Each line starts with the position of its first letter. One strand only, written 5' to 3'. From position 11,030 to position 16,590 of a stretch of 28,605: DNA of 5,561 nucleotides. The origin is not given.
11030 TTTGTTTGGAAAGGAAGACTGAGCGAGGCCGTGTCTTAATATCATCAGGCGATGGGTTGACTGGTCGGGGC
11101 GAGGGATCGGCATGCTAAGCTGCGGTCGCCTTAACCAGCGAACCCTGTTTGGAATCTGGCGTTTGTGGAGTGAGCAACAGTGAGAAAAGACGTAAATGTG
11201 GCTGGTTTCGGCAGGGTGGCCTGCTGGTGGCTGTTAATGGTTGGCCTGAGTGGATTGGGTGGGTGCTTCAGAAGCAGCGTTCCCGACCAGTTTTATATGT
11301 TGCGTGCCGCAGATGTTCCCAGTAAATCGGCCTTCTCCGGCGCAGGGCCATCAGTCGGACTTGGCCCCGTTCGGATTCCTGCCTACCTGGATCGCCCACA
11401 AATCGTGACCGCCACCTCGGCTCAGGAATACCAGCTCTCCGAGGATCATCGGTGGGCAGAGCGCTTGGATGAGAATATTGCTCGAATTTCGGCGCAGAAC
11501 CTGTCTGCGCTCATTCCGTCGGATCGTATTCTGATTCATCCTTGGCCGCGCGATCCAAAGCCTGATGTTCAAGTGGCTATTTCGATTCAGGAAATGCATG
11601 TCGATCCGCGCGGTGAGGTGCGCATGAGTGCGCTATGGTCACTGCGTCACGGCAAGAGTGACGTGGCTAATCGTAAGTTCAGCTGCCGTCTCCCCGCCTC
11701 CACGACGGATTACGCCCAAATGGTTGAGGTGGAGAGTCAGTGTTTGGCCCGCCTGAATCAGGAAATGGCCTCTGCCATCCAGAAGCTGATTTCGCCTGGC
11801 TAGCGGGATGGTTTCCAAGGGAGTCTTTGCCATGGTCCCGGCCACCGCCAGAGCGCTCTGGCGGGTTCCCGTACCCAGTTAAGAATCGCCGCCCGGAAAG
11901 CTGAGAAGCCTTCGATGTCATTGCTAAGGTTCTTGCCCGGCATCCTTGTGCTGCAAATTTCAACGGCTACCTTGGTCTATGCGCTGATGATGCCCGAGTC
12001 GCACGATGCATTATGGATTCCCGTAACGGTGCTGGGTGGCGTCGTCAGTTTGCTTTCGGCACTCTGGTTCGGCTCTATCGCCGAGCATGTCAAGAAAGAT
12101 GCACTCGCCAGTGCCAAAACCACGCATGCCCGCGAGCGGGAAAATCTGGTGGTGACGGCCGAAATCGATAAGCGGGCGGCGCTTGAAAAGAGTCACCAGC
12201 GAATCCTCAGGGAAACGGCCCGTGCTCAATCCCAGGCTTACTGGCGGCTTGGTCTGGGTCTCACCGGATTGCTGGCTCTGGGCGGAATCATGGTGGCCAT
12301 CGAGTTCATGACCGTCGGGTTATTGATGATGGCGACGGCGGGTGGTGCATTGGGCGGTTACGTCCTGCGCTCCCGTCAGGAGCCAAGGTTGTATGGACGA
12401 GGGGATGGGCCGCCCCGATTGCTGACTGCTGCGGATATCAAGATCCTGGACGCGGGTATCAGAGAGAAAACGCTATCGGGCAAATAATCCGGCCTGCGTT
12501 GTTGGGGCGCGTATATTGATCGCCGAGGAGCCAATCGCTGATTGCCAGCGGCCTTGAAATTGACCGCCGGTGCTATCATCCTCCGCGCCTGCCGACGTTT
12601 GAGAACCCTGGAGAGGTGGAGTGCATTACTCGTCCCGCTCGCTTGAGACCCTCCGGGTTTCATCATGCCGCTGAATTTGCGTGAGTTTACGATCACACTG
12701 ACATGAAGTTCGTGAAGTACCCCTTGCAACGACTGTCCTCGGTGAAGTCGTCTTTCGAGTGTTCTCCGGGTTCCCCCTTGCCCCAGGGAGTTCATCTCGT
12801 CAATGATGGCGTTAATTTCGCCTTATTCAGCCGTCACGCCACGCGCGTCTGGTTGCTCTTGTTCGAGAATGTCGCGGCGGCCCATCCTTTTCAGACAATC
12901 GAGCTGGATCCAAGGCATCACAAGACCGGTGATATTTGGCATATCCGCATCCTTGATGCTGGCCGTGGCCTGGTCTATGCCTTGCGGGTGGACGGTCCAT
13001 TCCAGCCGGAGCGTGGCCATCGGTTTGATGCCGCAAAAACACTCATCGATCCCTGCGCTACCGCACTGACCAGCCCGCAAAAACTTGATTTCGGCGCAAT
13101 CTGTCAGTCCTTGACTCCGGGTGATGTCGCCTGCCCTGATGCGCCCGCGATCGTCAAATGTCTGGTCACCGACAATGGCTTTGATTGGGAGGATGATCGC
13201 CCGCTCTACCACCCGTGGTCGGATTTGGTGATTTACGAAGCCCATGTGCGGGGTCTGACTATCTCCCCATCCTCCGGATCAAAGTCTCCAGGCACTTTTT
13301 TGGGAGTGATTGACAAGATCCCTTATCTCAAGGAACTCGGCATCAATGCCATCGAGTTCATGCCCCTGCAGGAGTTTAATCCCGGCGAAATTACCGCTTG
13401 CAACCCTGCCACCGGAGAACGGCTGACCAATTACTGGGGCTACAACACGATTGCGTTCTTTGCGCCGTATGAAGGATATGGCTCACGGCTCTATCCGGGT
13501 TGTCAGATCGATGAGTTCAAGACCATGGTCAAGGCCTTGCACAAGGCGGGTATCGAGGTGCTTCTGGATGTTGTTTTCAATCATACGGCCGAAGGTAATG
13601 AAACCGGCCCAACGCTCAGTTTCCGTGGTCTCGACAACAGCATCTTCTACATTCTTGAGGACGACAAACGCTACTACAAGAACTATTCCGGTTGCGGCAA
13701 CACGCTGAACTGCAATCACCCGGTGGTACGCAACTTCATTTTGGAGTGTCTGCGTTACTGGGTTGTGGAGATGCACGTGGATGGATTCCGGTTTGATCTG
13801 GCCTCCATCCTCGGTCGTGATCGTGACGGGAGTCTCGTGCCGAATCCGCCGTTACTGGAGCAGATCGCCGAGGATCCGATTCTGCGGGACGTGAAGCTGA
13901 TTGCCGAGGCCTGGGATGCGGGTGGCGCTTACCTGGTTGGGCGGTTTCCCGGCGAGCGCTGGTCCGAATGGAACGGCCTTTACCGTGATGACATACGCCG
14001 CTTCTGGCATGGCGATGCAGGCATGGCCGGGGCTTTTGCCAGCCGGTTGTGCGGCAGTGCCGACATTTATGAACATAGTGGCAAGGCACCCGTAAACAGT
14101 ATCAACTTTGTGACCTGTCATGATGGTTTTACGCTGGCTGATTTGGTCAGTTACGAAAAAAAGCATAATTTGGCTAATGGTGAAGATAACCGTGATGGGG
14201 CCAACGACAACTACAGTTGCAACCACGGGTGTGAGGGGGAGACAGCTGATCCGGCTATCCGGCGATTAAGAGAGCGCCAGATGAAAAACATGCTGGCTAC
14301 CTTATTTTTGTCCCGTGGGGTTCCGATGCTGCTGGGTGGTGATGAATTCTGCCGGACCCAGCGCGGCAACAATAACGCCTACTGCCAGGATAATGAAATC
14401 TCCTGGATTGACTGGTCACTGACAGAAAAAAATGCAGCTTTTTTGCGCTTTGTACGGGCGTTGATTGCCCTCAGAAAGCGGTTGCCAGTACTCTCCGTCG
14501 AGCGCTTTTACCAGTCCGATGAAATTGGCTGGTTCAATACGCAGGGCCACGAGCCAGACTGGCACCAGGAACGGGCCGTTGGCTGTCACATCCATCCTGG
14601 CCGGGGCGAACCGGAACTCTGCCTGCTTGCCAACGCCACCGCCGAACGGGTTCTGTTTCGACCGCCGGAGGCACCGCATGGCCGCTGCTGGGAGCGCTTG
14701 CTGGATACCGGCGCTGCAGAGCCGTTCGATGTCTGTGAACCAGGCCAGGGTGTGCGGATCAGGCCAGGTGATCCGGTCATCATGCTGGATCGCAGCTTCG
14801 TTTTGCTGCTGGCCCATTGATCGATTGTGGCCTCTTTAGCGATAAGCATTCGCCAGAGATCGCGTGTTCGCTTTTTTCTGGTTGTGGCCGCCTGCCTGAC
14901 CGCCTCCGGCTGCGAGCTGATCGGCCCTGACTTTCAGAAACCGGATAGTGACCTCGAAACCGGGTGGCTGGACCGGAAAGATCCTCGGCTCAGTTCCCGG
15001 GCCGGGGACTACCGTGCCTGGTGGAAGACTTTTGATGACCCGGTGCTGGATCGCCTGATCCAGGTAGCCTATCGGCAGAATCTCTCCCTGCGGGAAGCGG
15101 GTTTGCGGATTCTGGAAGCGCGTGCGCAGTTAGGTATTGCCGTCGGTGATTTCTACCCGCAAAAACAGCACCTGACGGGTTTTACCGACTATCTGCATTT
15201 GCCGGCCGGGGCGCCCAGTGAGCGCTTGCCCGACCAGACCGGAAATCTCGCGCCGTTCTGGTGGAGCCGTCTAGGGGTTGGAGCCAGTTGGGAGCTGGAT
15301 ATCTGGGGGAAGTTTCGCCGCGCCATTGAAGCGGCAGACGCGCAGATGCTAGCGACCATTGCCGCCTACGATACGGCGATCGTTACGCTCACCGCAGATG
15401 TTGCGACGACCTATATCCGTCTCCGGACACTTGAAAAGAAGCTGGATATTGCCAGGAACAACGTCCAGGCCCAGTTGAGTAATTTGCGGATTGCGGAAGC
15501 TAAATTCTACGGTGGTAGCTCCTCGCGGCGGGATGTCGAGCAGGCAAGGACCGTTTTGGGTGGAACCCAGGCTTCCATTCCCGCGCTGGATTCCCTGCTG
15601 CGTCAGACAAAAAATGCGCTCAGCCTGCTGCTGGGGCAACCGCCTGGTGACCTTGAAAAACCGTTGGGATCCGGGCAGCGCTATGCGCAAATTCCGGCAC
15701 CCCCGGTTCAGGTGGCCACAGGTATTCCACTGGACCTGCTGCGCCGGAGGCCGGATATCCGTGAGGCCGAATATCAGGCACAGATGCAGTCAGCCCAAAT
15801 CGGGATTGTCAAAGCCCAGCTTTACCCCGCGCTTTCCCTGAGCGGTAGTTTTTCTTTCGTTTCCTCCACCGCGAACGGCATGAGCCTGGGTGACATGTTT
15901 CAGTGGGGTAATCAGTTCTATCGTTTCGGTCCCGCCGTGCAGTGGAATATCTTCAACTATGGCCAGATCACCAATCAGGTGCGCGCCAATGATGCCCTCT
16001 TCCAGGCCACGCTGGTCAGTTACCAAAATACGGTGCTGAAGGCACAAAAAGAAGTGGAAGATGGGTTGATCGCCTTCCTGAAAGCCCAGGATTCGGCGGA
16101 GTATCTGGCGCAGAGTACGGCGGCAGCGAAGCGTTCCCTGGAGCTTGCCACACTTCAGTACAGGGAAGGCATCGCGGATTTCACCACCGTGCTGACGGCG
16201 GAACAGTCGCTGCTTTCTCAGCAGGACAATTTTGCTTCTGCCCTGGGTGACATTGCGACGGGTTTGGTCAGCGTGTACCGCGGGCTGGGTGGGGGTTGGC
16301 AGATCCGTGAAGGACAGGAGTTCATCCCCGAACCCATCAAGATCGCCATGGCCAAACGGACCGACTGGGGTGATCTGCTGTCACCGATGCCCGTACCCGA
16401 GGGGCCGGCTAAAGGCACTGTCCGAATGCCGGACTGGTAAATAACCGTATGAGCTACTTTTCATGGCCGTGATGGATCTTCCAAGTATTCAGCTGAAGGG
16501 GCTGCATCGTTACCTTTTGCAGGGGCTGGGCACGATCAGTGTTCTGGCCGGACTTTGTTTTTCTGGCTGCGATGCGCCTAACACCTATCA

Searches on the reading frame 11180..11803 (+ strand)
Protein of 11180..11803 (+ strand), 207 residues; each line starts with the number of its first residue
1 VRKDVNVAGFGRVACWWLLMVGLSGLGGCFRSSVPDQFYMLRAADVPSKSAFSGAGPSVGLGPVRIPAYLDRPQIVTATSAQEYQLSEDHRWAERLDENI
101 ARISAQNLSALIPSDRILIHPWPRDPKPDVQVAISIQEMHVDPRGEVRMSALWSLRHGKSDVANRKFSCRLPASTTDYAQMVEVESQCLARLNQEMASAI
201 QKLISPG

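Call 76: search_protein_families(library=pfam, proteins=[window:11180-11803:+])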
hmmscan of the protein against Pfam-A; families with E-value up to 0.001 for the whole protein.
window:11180-11803:+ (207 aa): 1 family
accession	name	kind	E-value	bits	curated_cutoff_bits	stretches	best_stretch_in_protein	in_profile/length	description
PF03886.18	ABC_trans_aux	-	1.9e-43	148.3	26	1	39-197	1-161/161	ABC-type transport auxiliary lipoprotein component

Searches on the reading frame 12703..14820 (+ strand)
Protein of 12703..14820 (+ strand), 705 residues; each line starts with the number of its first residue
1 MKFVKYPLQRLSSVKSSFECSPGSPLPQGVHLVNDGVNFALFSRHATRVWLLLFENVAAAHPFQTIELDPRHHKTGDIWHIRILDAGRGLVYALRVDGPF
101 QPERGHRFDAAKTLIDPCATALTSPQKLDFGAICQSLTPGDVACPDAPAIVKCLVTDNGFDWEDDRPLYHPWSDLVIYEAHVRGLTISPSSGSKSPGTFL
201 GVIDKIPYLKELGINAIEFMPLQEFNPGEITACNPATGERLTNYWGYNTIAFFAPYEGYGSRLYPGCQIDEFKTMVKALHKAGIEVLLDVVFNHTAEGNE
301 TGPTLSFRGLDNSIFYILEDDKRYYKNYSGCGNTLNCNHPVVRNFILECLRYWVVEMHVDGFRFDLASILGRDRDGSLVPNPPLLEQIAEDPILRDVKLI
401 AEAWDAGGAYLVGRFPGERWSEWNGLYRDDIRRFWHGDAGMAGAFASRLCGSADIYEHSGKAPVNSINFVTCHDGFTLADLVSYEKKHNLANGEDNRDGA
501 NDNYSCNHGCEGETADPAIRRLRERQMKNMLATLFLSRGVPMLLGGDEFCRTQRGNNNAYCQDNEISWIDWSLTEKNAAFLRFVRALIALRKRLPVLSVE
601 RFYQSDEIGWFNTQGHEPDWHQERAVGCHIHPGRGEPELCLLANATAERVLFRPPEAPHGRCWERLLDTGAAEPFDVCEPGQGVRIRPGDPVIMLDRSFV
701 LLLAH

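Call 76: search_protein_families(library=pfam, proteins=[window:12703-14820:+])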
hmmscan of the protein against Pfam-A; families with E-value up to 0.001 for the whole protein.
window:12703-14820:+ (705 aa): 3 families
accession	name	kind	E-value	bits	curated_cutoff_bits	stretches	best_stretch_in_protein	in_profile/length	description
PF00128.31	Alpha-amylase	-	8e-21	75.2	22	2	194-299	13-96/446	Alpha amylase, catalytic domain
PF02922.24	CBM_48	-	1.4e-11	44.9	22.4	1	29-119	3-83/83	Carbohydrate-binding module 48 (Isoamylase N-terminal domain)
PF21156.3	ISOA1-3_C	-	0.00024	21.7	27.3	1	610-680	2-71/106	Isoamylase 1-3, C-terminal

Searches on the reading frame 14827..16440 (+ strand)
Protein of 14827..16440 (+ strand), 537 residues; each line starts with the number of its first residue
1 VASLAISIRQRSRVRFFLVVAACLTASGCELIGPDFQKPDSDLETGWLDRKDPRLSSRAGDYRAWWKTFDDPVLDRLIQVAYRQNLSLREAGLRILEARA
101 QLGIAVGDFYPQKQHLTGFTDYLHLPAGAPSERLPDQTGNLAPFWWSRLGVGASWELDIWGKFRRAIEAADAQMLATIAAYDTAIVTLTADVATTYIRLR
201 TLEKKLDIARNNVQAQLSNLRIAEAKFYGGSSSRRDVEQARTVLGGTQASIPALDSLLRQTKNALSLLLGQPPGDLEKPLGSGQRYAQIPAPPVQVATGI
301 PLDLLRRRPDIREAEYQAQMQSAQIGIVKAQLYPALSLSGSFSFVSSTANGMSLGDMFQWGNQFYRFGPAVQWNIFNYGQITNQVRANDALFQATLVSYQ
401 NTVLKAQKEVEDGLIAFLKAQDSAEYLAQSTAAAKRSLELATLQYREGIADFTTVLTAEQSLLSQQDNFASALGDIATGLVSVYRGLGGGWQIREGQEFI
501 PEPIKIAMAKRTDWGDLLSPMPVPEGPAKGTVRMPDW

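Call 76: search_protein_families(library=pfam, proteins=[window:14827-16440:+])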
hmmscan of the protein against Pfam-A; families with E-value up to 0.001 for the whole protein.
window:14827-16440:+ (537 aa): 1 family
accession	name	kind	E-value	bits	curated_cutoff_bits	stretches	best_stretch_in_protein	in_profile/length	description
PF02321.23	OEP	-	2.8e-46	158.1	22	2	305-476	9-175/187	Outer membrane efflux protein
